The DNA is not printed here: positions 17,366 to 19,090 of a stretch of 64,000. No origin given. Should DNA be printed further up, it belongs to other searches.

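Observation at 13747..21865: MacB-type ABC transporter interleaved with a two-component system whose regulator outputs a nucleotide cyclase, paired with a divergent cNMP-reader of unknown function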

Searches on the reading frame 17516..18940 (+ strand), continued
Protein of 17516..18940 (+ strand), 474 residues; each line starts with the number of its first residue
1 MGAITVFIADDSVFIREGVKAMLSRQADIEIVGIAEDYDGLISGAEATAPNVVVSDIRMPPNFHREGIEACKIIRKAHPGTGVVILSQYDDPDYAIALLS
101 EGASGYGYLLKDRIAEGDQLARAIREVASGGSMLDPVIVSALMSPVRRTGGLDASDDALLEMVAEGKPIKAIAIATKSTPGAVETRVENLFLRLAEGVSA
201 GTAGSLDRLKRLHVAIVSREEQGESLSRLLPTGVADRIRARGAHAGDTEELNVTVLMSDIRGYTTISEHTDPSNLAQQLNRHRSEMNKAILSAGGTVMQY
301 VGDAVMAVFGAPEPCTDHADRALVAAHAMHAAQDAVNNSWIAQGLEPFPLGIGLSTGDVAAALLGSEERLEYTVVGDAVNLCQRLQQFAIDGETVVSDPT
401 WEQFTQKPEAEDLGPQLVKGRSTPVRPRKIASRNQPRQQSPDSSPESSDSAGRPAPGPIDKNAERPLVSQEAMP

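Call 6: find_homologous_proteins(query=window:17516-18940:+, max_evalue=1e-10)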
Query window:17516-18940:+ (474 aa): 7281 proteins with E <= 1e-10 among 8000 candidates; the best 120 are listed.
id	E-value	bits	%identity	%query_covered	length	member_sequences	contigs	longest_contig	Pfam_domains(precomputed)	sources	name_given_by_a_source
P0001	0.0e+0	1019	98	100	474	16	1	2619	PF00211.26,PF00072.31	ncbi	-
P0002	4.8e-256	868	84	100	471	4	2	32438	PF00211.26,PF00072.31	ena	-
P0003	2.6e-251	852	83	100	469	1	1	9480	PF00211.26,PF00072.31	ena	-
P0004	5.8e-249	844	83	100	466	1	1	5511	PF00211.26,PF00072.31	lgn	-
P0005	5.5e-247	838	87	92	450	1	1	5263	PF00211.26,PF00072.31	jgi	jgi:class 3 adenylate cyclase/ActR/RegA family two-component response regulator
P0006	1.7e-246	836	88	92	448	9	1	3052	PF00211.26,PF00072.31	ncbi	ncbi:MAG: adenylate/guanylate cyclase domain-containing protein [Ilumatobacteraceae bacterium]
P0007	3.2e-245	832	87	92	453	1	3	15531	PF00211.26,PF00072.31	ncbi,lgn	-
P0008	6.0e-245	831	88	92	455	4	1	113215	PF00211.26,PF00072.31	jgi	-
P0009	9.4e-245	831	86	95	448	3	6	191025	PF00211.26,PF00072.31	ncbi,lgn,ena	-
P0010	4.2e-243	825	86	92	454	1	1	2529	PF00211.26,PF00072.31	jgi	jgi:class 3 adenylate cyclase/ActR/RegA family two-component response regulator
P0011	1.3e-242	823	86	92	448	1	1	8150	PF00211.26,PF00072.31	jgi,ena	-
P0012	5.9e-242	821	81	100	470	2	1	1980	PF00211.26,PF00072.31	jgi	jgi:adenylate cyclase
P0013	3.4e-241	819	86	91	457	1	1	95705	PF00211.26,PF00072.31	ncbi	-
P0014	4.2e-241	819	86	92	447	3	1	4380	PF00211.26,PF00072.31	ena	-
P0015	5.1e-241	818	85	93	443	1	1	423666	PF00211.26,PF00072.31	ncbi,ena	-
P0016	7.7e-241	818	85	93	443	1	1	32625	PF00211.26,PF00072.31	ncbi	-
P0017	8.9e-241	817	86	93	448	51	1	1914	PF00211.26,PF00072.31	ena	-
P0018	1.2e-240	817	86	91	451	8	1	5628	PF00211.26,PF00072.31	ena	-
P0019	1.6e-240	817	86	92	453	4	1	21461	PF00211.26,PF00072.31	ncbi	-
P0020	3.4e-240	816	85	92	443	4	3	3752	PF00211.26,PF00072.31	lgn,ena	-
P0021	1.3e-239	814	86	92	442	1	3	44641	PF00211.26,PF00072.31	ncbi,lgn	-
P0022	2.3e-239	813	86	92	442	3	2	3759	PF00211.26,PF00072.31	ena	-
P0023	3.7e-239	812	85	92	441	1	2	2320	PF00211.26,PF00072.31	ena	-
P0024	4.4e-239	812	85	93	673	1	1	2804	PF00005.34,PF00211.26,PF00072.31,PF13304.13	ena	-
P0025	7.1e-239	811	85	92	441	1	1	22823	PF00211.26,PF00072.31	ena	-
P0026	8.3e-239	811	87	91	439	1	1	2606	PF00211.26,PF00072.31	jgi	jgi:class 3 adenylate cyclase/ActR/RegA family two-component response regulator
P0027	1.0e-238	811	79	100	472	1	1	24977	PF00211.26,PF00072.31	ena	-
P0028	2.0e-238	810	85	92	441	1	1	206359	PF00211.26,PF00072.31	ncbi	ncbi:MAG: adenylate/guanylate cyclase domain-containing protein [Ilumatobacteraceae bacterium]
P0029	2.2e-238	810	84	93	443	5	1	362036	PF00211.26,PF00072.31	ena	-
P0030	6.5e-238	808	86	90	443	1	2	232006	PF00211.26,PF00072.31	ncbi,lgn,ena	-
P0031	6.7e-238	808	85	92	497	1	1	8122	PF00211.26,PF00072.31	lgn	-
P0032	9.3e-238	808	84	92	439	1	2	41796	PF00211.26,PF00072.31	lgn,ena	-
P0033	1.9e-237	807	84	93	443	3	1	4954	PF00211.26,PF00072.31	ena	-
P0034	3.9e-237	805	84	92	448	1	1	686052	PF00211.26,PF00072.31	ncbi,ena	-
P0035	8.0e-237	804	84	92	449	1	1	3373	PF00211.26,PF00072.31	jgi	jgi:adenylate cyclase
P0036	8.2e-237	804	84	92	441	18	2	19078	PF00211.26,PF00072.31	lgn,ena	-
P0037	4.2e-236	802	85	91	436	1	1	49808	PF00211.26,PF00072.31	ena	-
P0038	6.5e-236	801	82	92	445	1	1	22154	PF00211.26,PF00072.31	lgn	-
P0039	1.1e-235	801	83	92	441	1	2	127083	PF00211.26,PF00072.31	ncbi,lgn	ncbi:hypothetical protein BH10ACT2_BH10ACT2_07640 [soil metagenome]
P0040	1.5e-235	800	83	92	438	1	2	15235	PF00211.26,PF00072.31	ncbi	ncbi:MAG: adenylate/guanylate cyclase domain-containing protein [Ilumatobacteraceae bacterium]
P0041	1.5e-235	800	85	91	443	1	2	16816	PF00211.26,PF00072.31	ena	-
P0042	2.5e-235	800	83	92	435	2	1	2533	PF00211.26,PF00072.31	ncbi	-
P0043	3.4e-235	799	83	93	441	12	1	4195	PF00211.26,PF00072.31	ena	-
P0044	8.7e-235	798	83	92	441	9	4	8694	PF00211.26,PF00072.31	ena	-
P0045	1.8e-234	797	83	92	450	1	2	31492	PF00211.26,PF00072.31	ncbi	-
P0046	5.9e-234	795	83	92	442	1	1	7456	PF00211.26,PF00072.31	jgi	jgi:adenylate cyclase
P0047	8.7e-233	791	81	92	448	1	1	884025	PF00211.26,PF00072.31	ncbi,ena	-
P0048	5.8e-232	788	82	91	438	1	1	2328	PF00211.26,PF00072.31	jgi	jgi:class 3 adenylate cyclase/ActR/RegA family two-component response regulator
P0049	7.5e-232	788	83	90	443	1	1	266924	PF00211.26,PF00072.31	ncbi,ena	-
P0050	2.2e-231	786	79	99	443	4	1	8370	PF00211.26,PF00072.31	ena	-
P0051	2.6e-231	786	83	92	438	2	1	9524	PF00211.26,PF00072.31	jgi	jgi:adenylate cyclase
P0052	1.4e-229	781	83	91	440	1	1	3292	PF00211.26,PF00072.31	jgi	jgi:class 3 adenylate cyclase/ActR/RegA family two-component response regulator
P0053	2.5e-229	780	81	92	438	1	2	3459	PF00211.26,PF00072.31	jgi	jgi:class 3 adenylate cyclase/DNA-binding NarL/FixJ family response regulator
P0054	3.5e-229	779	83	91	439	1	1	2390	PF00211.26,PF00072.31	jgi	jgi:class 3 adenylate cyclase/FixJ family two-component response regulator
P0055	2.3e-228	777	81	91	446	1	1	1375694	PF00211.26,PF00072.31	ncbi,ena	-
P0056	6.7e-228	775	82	92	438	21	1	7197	PF00211.26,PF00072.31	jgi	jgi:class 3 adenylate cyclase/DNA-binding NarL/FixJ family response regulator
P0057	1.5e-226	771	82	92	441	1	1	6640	PF00211.26,PF00072.31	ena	-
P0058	9.3e-226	768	85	87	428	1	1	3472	PF00211.26,PF00072.31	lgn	-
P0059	9.7e-226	768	81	91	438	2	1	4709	PF00211.26,PF00072.31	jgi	jgi:adenylate cyclase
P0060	1.5e-225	767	81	92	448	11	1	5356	PF00211.26,PF00072.31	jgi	jgi:adenylate cyclase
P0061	7.8e-225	765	80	93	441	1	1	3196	PF00211.26,PF00072.31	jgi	jgi:class 3 adenylate cyclase/FixJ family two-component response regulator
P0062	1.0e-224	765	80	91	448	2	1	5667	PF00211.26,PF00072.31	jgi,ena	-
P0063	2.3e-223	760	80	91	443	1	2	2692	PF00211.26,PF00072.31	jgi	jgi:class 3 adenylate cyclase/DNA-binding NarL/FixJ family response regulator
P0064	4.9e-223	759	80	91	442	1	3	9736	PF00211.26,PF00072.31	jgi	jgi:class 3 adenylate cyclase/DNA-binding NarL/FixJ family response regulator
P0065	2.2e-221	754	80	92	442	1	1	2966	PF00211.26,PF00072.31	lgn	-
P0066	1.6e-220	751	80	92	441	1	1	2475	PF00211.26,PF00072.31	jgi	jgi:class 3 adenylate cyclase/DNA-binding NarL/FixJ family response regulator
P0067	2.4e-215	734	78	91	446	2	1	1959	PF00211.26,PF00072.31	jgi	jgi:adenylate cyclase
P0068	4.4e-214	729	78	91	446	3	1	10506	PF00211.26,PF00072.31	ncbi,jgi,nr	ncbi:MAG: adenylate cyclase [Acidimicrobiaceae bacterium]|jgi:class 3 adenylate cyclase/FixJ family 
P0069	1.6e-213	728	80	91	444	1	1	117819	PF00211.26,PF00072.31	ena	-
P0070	1.6e-211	721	76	91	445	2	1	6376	PF00211.26,PF00072.31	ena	-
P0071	1.2e-207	708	75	91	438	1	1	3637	PF00211.26,PF00072.31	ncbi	ncbi:MAG TPA: adenylate/guanylate cyclase domain-containing protein [Acidimicrobiales bacterium]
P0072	3.1e-207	707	75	92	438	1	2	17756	PF00211.26,PF00072.31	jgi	-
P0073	1.9e-206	704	75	91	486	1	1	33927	PF00211.26,PF00072.31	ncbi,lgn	-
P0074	1.9e-204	698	75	91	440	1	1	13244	PF00211.26,PF00072.31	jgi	jgi:class 3 adenylate cyclase/DNA-binding NarL/FixJ family response regulator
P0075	1.6e-203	695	75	91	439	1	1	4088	PF00211.26,PF00072.31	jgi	jgi:adenylate cyclase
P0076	5.2e-203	693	74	91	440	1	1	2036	PF00211.26,PF00072.31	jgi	jgi:class 3 adenylate cyclase/DNA-binding NarL/FixJ family response regulator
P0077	9.8e-202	689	84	80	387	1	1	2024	PF00211.26,PF00072.31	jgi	jgi:class 3 adenylate cyclase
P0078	1.7e-200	685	74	93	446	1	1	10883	PF00211.26,PF00072.31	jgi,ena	-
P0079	2.0e-200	684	72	94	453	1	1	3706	PF00211.26,PF00072.31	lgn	-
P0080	6.1e-200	683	72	91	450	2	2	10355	PF00211.26,PF00072.31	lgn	-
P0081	2.1e-199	681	74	90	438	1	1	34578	PF00211.26,PF00072.31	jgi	jgi:adenylate cyclase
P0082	3.1e-199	681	74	90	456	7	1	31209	PF00211.26,PF00072.31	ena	-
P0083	3.3e-199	680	73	92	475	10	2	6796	PF00211.26,PF00072.31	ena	-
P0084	5.8e-199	680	73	91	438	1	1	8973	PF00211.26,PF00072.31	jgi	jgi:class 3 adenylate cyclase/DNA-binding NarL/FixJ family response regulator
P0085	1.3e-198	678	72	92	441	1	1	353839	PF00211.26,PF00072.31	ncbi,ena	-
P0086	1.8e-198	678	73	91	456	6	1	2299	PF00211.26,PF00072.31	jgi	jgi:adenylate cyclase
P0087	1.9e-198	678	73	91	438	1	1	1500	PF00211.26,PF00072.31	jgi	jgi:class 3 adenylate cyclase/DNA-binding NarL/FixJ family response regulator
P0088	4.0e-198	677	72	91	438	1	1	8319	PF00211.26,PF00072.31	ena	-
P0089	7.2e-198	676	72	93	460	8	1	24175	PF00211.26,PF00072.31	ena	-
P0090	1.7e-197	675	74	91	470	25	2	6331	PF00211.26,PF00072.31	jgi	jgi:adenylate cyclase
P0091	2.5e-197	674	72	93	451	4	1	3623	PF00211.26,PF00072.31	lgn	-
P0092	3.3e-197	674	73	92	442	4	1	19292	PF00211.26,PF00072.31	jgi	-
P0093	4.0e-197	674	73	91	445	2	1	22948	PF00211.26,PF00072.31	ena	-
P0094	5.1e-197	673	71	94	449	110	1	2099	PF00211.26,PF00072.31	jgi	jgi:adenylate cyclase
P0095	1.0e-196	672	72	92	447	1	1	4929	PF00211.26,PF00072.31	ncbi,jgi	-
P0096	1.8e-196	671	-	-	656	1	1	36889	PF00211.26,PF00072.31,PF07071.18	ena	-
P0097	2.6e-196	671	72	91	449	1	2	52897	PF00211.26,PF00072.31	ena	-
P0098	2.7e-196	671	72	91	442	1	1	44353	PF00211.26,PF00072.31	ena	-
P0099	5.1e-196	670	72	92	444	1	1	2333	PF00211.26,PF00072.31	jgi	jgi:class 3 adenylate cyclase/ActR/RegA family two-component response regulator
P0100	6.9e-196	670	71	93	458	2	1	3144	PF00211.26,PF00072.31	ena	-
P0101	7.7e-196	669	73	90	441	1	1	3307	PF00211.26,PF00072.31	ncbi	-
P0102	7.9e-196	669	73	90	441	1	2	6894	PF00211.26,PF00072.31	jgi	jgi:class 3 adenylate cyclase/DNA-binding NarL/FixJ family response regulator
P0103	9.8e-196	669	73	92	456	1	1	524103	PF00211.26,PF00072.31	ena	-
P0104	1.1e-195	669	74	91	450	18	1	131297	PF00211.26,PF00072.31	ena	-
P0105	1.2e-195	669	71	93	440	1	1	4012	PF00211.26,PF00072.31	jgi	jgi:class 3 adenylate cyclase/ActR/RegA family two-component response regulator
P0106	1.5e-195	668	71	92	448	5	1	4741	PF00211.26,PF00072.31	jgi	jgi:class 3 adenylate cyclase/ActR/RegA family two-component response regulator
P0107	1.6e-195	668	73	90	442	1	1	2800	PF00211.26,PF00072.31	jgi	jgi:class 3 adenylate cyclase/ActR/RegA family two-component response regulator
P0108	2.6e-195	668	73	91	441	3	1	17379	PF00211.26,PF00072.31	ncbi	ncbi:MAG: adenylate/guanylate cyclase domain-containing protein [Ilumatobacteraceae bacterium]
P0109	2.8e-195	668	71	92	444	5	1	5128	PF00211.26,PF00072.31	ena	-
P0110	2.9e-195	667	72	92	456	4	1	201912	PF00211.26,PF00072.31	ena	-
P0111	3.7e-195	667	72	92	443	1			PF00211.26,PF00072.31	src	-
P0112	6.6e-195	666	73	90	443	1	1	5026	PF00211.26,PF00072.31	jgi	jgi:adenylate cyclase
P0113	9.5e-195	666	72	92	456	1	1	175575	PF00211.26,PF00072.31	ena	-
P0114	1.0e-194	666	71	91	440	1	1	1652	PF00211.26,PF00072.31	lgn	-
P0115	1.1e-194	666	71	91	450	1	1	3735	PF00211.26,PF00072.31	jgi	jgi:adenylate cyclase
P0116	1.2e-194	665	71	91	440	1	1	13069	PF00211.26,PF00072.31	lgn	-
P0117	1.6e-194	665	73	90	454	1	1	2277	PF00211.26,PF00072.31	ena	-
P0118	1.6e-194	665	72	91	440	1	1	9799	PF00211.26,PF00072.31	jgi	jgi:adenylate cyclase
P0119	2.4e-194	664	70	93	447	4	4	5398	PF00211.26,PF00072.31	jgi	jgi:class 3 adenylate cyclase/DNA-binding NarL/FixJ family response regulator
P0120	2.8e-194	664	70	93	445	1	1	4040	PF00211.26,PF00072.31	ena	-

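Call 9: find_related_loci(query=A1, collection=genome_contigs, flank=10000)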
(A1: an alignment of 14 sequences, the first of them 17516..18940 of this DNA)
Query A1 (474 aa) in genome_contigs; peptide patterns used: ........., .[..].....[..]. (x = any residue, [..] = any of these).
600 stretches matched a pattern (row limit reached: there are more); 344 encode a relative of the query (tblastn E <= 1e-3); the best 80 are kept; 80 distinct loci.
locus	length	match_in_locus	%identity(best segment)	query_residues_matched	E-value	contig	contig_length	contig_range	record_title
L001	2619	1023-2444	98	1-474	0e+0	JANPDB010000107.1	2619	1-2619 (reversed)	MAG: Acidimicrobiia bacterium isolate VAR_78_metabat_424_sub VAR_78_k141_2337998, whole genome shotgun sequence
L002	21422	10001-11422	97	1-474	0e+0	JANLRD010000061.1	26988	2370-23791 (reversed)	MAG: Acidimicrobiia bacterium isolate OTE_38_concoct_320_sub OTE_38_k141_4468777, whole genome shotgun sequence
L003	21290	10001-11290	86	1-430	0e+0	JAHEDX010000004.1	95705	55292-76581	MAG: Acidimicrobiaceae bacterium isolate Ww244 NODE_97_length_95705_cov_6.032547, whole genome shotgun sequence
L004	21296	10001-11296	84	1-432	0e+0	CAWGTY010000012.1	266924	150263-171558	MAG: uncultured Acidimicrobiaceae bacterium isolate MFD09779.bin.1.277 genome assembly, contig: contig_4865, whole genom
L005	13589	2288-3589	86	1-434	0e+0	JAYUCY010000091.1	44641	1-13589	MAG: Ilumatobacteraceae bacterium isolate GFS_7037 GFS_7037_90, whole genome shotgun sequence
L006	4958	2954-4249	86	1-432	0e+0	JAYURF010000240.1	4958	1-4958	MAG: Acidimicrobiales bacterium isolate GL116_DN_concoct_43_sub GL116_DN_concoct_43_sub_239, whole genome shotgun sequen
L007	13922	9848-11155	86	1-436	0e+0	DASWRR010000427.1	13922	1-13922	MAG TPA_asm: Ilumatobacteraceae bacterium isolate SMAG_U3527 k141_3301417, whole genome shotgun sequence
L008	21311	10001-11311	72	1-441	0e+0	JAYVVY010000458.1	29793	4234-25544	MAG: Ilumatobacteraceae bacterium isolate GL80_UP_concoct_205 GL80_UP_concoct_205_457, whole genome shotgun sequence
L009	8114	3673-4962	70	2-430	0e+0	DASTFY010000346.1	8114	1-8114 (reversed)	MAG TPA_asm: Acidimicrobiales bacterium isolate SMAG_U16 k141_2513049, whole genome shotgun sequence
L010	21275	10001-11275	72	1-425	0e+0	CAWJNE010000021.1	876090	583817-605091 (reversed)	MAG: uncultured Acidimicrobiia bacterium isolate MFD02840.bin.1.228 genome assembly, contig: contig_5234, whole genome s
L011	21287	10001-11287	70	3-430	0e+0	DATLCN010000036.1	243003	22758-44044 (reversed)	MAG TPA_asm: Acidimicrobiales bacterium isolate SMAG_U14325 k141_1258391, whole genome shotgun sequence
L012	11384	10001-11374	64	4-458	0e+0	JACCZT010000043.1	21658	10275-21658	MAG: Nocardioidaceae bacterium isolate MGR_bin237 SD2897-2912_k127_1449914, whole genome shotgun sequence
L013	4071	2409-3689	66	4-430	0e+0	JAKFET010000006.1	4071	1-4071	MAG: Acidimicrobiaceae bacterium isolate LC080 contig-124_17762, whole genome shotgun sequence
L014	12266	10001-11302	68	1-434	0e+0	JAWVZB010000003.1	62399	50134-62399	MAG: Nitriliruptorales bacterium isolate HN14.bin.18 k141_336139_length_62399_cov_15.8924, whole genome shotgun sequence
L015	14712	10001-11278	67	4-430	0e+0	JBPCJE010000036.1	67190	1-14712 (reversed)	MAG: Aeromicrobium sp. isolate TH_ant_mag_18 S1Ck127_1035935_flag_0_multi_16.9952_len_67190, whole genome shotgun sequen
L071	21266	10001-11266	65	4-425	3e-167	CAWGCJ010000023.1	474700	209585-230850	MAG: uncultured Acidimicrobiia bacterium isolate MFD03804.bin.2.108 genome assembly, contig: contig_7686, whole genome s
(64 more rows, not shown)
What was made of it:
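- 17516..18940 (+): Response regulator fused to a nucleotide cyclase: REC (D10, D11, D56, S87, K111), a degenerate NarL-type HTH, a helical linker and a class III (IIIb-like) cyclase. Identity is at least 60% across 80 species (call 9).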

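Call 49: search_protein_families(library=padloc, proteins=[window:17516-18940:+], max_evalue=0.01)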
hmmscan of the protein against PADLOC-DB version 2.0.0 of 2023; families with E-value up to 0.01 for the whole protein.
window:17516-18940:+ (474 aa): 9 families
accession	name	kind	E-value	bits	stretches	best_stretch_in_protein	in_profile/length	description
PDLC00734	PycC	-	1e-21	75.5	1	226-393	160-333/374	Pycsar cyclase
PDLC02367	PycC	-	6.7e-16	56.4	1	247-408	38-196/226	-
PDLC00765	PycC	-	2.5e-15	54.5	1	253-406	258-414/477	Pycsar cyclase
PDLC00766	PycC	-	2.2e-12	44.9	1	247-409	38-200/232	Pycsar cyclase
PDLC02366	PycC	-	6.1e-09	33.3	1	249-406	274-435/486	-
PDLC02368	PycC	-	6.1e-08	30.5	1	251-405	43-201/234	-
PDLC02369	PycC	-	7.5e-07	26.9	1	252-407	46-194/248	-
PDLC02370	PycC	-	1.9e-06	25.5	1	253-396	82-230/340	-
PDLC00762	PycC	-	0.00011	19.2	1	250-396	280-437/508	Pycsar cyclase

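Call 54: find_encoding_contigs(protein=P0055, flank=10000, max_places=1)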
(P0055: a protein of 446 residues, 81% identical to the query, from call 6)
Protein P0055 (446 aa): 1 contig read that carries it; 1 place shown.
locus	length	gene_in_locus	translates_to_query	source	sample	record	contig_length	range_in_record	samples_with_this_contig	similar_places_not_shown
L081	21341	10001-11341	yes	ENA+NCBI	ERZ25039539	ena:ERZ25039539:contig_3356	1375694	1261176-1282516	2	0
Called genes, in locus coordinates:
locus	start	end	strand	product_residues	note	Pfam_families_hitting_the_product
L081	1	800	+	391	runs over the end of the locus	PF07690:MFS_1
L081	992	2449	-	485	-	PF01019:G_glu_transpept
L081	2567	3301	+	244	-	PF03070:TENA_THI-4, PF14518:Haem_oxygenas_2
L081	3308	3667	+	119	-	PF00111:Fer2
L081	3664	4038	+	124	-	PF00355:Rieske, PF13806:Rieske_2 (weak), PF22543:Rieske_4 (faint)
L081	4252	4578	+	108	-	-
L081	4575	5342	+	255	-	PF00072:Response_reg, PF00486:Trans_reg_C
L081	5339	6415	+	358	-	PF00672:HAMP, PF00512:HisKA, PF02518:HATPase_c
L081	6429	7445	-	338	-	PF00027:cNMP_binding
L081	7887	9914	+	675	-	PF02687:FtsX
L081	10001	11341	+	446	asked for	PF00072:Response_reg, PF00211:Guanylate_cyc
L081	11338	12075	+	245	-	PF00005:ABC_tran, PF02463:SMC_N (faint), PF13304:AAA_21 (faint)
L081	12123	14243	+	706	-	PF01590:GAF (weak), PF13185:GAF_2 (faint), PF07730:HisKA_3, PF02518:HATPase_c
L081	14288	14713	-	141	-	PF00072:Response_reg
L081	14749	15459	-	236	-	PF00072:Response_reg, PF00196:GerE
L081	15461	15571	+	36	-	-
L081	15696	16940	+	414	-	PF00296:Bac_luciferase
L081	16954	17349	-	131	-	PF00903:Glyoxalase, PF13669:Glyoxalase_4 (weak)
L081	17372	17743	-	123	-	PF00903:Glyoxalase (weak), PF18029:Glyoxalase_6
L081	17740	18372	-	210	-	PF18085:Mak_N_cap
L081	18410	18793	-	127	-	PF00903:Glyoxalase, PF13669:Glyoxalase_4 (faint), PF18029:Glyoxalase_6 (weak)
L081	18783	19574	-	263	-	PF12840:HTH_20 (weak), PF01022:HTH_5, PF12802:MarR_2 (weak), PF01451:LMWPc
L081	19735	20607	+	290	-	-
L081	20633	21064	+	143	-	PF20079:DUF6474 (weak)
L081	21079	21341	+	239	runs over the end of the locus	-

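Call 55: find_encoding_contigs(protein=P0085, flank=10000, max_places=1)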
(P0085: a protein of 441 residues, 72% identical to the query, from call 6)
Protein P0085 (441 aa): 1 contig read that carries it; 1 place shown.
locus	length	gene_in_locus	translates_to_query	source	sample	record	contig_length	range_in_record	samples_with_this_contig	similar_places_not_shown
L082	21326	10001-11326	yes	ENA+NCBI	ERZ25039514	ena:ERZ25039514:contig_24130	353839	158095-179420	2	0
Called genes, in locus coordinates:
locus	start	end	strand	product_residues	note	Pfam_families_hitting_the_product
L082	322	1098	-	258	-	PF07987:DUF1775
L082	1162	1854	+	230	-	PF03713:DUF305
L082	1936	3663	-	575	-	PF13361:UvrD_C, PF13538:UvrD_C_2, PF21196:PcrA_UvrD_tudor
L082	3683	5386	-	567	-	PF00580:UvrD-helicase, PF13245:AAA_19, PF13604:AAA_30 (faint)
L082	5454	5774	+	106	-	PF01329:Pterin_4a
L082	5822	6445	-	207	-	-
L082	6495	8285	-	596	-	PF00005:ABC_tran, PF02463:SMC_N (faint), PF13555:AAA_29 (faint), PF13401:AAA_22 (faint), PF13476:AAA_23 (faint), PF00005:ABC_tran, PF13304:AAA_21 (weak), PF16326:ABC_tran_CTD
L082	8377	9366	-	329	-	-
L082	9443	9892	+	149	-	PF00196:GerE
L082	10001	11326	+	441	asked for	PF00072:Response_reg, PF00211:Guanylate_cyc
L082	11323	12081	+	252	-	PF00005:ABC_tran, PF02463:SMC_N (faint)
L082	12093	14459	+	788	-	PF02687:FtsX, PF12704:MacB_PCD, PF02687:FtsX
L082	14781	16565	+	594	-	PF01590:GAF (weak), PF07730:HisKA_3, PF02518:HATPase_c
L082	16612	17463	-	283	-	PF00561:Abhydrolase_1, PF12697:Abhydrolase_6, PF12146:Hydrolase_4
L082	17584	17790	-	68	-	-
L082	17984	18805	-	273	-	-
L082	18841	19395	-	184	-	PF01266:DAO (weak), PF13450:NAD_binding_8, PF01593:Amino_oxidase (weak)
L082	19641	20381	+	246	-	-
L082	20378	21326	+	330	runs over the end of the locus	PF00027:cNMP_binding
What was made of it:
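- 18937..19698 (+): MacB/LolD/FtsE-like ABC ATPase. Its start overlaps the cyclase stop (GTGA). Gene calls in L081 and L082 show the same overlap (calls 54, 55).
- Flanking genes differ between genomes (calls 54, 55).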
